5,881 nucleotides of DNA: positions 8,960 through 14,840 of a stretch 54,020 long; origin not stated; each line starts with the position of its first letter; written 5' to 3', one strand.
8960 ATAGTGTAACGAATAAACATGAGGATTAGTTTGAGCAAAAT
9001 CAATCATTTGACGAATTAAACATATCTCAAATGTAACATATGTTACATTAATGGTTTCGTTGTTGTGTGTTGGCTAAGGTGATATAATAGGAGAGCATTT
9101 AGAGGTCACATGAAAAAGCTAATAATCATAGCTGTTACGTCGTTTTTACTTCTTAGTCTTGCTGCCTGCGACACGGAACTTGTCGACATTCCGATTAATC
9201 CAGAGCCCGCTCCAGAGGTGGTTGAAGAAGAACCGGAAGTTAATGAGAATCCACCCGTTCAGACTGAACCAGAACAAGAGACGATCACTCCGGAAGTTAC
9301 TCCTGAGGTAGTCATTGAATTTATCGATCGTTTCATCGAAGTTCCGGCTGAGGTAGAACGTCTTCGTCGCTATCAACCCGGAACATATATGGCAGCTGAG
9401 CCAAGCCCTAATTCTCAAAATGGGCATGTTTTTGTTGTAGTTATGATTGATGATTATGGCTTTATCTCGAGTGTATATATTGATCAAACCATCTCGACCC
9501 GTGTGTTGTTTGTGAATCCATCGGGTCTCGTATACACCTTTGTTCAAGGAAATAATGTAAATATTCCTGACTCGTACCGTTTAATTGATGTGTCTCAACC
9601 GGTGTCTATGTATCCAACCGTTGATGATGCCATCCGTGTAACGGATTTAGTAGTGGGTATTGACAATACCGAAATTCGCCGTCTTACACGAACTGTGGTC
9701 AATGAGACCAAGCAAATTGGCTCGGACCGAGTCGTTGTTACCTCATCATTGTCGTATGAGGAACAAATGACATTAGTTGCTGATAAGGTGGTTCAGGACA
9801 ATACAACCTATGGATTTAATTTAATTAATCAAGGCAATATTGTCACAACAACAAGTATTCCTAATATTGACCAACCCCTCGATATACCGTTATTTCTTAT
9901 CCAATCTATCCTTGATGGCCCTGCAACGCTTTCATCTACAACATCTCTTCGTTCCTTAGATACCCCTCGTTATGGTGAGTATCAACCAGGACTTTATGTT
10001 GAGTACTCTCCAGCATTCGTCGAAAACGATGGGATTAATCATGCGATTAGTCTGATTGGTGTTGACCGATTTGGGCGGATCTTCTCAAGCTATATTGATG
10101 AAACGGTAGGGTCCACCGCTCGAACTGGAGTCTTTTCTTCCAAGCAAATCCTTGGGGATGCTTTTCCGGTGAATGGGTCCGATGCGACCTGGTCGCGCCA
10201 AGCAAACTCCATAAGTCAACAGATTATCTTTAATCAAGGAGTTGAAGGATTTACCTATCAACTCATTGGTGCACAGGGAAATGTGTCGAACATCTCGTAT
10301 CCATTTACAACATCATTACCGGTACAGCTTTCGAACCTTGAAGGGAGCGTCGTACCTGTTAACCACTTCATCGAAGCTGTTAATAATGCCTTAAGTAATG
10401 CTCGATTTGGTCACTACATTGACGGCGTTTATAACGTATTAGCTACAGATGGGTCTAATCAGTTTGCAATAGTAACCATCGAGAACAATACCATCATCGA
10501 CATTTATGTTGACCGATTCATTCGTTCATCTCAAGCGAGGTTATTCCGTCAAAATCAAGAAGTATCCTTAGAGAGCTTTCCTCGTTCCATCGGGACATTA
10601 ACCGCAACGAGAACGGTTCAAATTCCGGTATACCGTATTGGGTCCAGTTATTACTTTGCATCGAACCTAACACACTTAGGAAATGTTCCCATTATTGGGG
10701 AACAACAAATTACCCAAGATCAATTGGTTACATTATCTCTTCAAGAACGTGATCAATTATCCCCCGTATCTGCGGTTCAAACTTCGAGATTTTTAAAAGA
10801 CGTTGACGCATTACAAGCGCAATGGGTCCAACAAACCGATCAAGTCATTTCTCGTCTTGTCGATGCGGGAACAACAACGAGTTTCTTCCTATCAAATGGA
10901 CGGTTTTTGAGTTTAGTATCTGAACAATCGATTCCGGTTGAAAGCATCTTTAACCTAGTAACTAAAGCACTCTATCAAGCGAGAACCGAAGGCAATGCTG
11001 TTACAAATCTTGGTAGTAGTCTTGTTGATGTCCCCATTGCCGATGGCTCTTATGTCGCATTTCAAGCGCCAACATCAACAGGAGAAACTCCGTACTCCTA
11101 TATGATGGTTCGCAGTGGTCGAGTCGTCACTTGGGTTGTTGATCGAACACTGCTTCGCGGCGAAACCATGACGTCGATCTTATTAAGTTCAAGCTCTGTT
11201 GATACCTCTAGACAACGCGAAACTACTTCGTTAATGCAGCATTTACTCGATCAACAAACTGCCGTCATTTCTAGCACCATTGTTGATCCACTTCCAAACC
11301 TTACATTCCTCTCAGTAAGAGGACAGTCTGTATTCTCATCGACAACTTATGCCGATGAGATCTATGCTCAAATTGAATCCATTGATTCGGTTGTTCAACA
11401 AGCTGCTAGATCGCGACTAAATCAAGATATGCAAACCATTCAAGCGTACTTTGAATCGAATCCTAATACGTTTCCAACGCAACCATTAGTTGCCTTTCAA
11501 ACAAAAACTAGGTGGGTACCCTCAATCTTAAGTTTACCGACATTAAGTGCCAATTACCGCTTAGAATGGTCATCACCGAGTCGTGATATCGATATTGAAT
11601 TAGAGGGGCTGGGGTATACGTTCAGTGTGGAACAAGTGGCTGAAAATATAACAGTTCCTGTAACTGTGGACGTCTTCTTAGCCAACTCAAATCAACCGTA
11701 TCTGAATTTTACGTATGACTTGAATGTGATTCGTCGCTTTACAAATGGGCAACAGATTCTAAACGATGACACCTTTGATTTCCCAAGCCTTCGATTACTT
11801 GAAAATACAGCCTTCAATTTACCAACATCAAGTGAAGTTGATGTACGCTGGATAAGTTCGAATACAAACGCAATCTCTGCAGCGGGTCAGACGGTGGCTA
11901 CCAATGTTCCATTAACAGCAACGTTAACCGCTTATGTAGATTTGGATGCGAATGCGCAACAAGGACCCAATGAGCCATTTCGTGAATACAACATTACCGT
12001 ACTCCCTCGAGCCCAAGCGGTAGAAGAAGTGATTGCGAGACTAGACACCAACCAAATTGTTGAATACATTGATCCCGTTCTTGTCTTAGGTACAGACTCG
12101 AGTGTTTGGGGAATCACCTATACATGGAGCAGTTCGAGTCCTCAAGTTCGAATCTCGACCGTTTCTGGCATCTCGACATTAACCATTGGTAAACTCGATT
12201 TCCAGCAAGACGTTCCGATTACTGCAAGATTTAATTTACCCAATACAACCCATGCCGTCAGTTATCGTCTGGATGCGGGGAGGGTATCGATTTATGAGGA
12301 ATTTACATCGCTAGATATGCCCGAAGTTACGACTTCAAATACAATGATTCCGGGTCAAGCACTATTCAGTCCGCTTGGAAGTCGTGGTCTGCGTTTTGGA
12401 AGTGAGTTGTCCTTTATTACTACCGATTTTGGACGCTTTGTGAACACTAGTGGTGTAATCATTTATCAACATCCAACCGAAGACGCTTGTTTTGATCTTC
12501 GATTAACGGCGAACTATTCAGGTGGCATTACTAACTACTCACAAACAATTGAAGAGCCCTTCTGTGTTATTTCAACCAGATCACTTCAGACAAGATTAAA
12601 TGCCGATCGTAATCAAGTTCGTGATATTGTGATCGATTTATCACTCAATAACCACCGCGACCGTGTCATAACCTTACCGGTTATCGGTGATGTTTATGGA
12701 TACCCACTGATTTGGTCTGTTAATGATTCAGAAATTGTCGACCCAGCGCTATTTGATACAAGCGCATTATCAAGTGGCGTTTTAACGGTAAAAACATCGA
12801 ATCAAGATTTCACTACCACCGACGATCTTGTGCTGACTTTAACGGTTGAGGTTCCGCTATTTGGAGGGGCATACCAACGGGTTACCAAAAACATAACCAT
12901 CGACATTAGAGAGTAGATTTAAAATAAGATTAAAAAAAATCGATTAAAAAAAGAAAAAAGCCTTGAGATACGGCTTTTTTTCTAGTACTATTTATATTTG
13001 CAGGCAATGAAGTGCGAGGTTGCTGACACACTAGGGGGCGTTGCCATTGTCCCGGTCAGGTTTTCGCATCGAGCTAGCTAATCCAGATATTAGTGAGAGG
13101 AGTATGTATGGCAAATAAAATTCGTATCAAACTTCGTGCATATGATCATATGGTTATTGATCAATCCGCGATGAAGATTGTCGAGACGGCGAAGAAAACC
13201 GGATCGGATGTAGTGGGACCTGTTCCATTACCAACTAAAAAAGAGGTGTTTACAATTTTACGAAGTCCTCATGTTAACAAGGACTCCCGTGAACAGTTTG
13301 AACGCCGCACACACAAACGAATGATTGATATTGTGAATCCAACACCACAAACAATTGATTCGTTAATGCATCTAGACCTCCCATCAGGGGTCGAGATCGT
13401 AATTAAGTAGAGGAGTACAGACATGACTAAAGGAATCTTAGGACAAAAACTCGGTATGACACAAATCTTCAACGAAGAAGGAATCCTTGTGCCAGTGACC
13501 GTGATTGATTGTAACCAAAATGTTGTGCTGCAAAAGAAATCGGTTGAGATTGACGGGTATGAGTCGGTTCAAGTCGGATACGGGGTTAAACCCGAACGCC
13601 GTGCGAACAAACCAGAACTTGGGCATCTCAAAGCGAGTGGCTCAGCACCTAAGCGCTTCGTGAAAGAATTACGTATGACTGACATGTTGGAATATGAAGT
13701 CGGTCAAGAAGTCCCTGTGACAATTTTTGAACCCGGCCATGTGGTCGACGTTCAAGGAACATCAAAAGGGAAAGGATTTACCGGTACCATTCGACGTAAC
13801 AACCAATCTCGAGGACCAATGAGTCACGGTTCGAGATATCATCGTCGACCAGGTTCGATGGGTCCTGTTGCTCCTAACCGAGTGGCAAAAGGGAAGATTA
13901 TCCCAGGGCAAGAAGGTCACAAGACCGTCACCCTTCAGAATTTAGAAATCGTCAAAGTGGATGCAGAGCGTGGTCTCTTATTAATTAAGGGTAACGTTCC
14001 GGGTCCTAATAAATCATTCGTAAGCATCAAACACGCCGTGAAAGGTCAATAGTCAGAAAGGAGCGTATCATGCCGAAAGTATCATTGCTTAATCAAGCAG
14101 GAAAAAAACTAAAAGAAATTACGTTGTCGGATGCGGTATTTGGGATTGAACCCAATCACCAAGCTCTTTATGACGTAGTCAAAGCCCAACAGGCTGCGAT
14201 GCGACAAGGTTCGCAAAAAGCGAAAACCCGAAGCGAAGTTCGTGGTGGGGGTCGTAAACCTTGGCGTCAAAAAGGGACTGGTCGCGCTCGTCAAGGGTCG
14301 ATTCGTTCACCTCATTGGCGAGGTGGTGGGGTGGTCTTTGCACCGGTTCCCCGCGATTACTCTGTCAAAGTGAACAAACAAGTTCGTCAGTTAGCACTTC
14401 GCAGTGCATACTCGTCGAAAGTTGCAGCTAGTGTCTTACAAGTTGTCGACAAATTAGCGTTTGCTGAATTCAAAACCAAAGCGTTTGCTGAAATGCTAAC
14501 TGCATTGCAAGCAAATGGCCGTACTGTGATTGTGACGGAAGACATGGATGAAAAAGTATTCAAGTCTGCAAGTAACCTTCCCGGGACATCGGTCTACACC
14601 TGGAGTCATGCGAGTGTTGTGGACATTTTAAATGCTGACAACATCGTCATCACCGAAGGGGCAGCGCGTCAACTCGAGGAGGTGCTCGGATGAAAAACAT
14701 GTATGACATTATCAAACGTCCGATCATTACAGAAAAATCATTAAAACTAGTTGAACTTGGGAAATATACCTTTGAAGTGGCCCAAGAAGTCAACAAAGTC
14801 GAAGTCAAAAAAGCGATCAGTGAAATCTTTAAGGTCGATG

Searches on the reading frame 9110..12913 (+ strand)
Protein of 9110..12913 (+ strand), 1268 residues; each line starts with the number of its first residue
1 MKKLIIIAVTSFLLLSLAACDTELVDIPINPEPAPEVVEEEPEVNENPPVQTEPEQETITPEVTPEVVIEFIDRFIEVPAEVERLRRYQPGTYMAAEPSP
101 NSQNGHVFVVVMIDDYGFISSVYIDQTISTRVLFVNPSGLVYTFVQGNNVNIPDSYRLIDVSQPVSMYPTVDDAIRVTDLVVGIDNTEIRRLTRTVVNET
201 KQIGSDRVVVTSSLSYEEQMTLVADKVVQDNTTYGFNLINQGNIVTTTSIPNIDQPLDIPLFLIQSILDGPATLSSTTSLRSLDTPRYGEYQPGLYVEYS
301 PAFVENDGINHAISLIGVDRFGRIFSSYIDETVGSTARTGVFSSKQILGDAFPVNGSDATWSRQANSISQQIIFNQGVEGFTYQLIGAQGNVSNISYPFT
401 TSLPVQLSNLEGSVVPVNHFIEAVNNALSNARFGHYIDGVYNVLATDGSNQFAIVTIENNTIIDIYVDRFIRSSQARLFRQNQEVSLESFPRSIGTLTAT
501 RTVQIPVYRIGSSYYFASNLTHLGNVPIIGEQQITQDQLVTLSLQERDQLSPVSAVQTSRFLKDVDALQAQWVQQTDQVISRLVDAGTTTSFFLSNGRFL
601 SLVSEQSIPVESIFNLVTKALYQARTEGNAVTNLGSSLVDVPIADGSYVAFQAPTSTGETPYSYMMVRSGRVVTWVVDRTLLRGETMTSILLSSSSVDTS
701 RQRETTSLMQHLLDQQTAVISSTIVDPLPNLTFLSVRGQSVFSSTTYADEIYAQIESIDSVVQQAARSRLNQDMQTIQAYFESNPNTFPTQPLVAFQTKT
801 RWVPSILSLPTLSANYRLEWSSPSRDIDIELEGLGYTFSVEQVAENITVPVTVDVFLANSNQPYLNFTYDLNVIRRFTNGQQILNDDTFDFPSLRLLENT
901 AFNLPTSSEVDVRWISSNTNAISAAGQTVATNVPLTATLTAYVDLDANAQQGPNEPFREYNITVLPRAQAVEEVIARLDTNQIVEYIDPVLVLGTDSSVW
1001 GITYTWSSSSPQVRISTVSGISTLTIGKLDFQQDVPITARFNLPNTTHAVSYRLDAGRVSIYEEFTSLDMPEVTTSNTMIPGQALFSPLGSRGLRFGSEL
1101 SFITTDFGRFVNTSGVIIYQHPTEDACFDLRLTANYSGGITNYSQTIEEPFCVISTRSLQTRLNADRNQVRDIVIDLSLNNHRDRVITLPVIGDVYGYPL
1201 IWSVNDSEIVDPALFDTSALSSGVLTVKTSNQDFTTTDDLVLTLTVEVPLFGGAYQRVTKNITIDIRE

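Call 28: search_protein_families(library=pfam, proteins=[window:9110-12913:+], max_evalue=0.001)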
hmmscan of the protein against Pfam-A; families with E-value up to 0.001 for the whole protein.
window:9110-12913:+ (1268 aa): 1 family
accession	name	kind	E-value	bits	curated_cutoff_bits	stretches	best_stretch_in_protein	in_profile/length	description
PF20578.4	aBig_2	-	6.8e-05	23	27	0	904-966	27-88/89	Atrophied bacterial Ig domain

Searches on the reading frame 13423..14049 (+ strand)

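Call 28: search_protein_families(library=pfam, proteins=[window:13423-14049:+], max_evalue=0.001)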
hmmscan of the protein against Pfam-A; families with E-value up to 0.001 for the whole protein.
window:13423-14049:+ (209 aa): 1 family
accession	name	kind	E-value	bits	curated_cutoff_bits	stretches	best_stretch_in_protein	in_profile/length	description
PF00297.29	Ribosomal_L3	-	3.9e-14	52.9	22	1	100-181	210-290/369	Ribosomal protein L3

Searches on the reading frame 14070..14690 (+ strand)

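Call 28: search_protein_families(library=pfam, proteins=[window:14070-14690:+], max_evalue=0.001)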
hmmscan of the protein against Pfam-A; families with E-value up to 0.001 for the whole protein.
window:14070-14690:+ (207 aa): 1 family
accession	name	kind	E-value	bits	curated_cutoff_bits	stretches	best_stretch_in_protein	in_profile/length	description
PF00573.27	Ribosomal_L4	-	1.4e-71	240.5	25.8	1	17-204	1-189/190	Ribosomal protein L4/L1 family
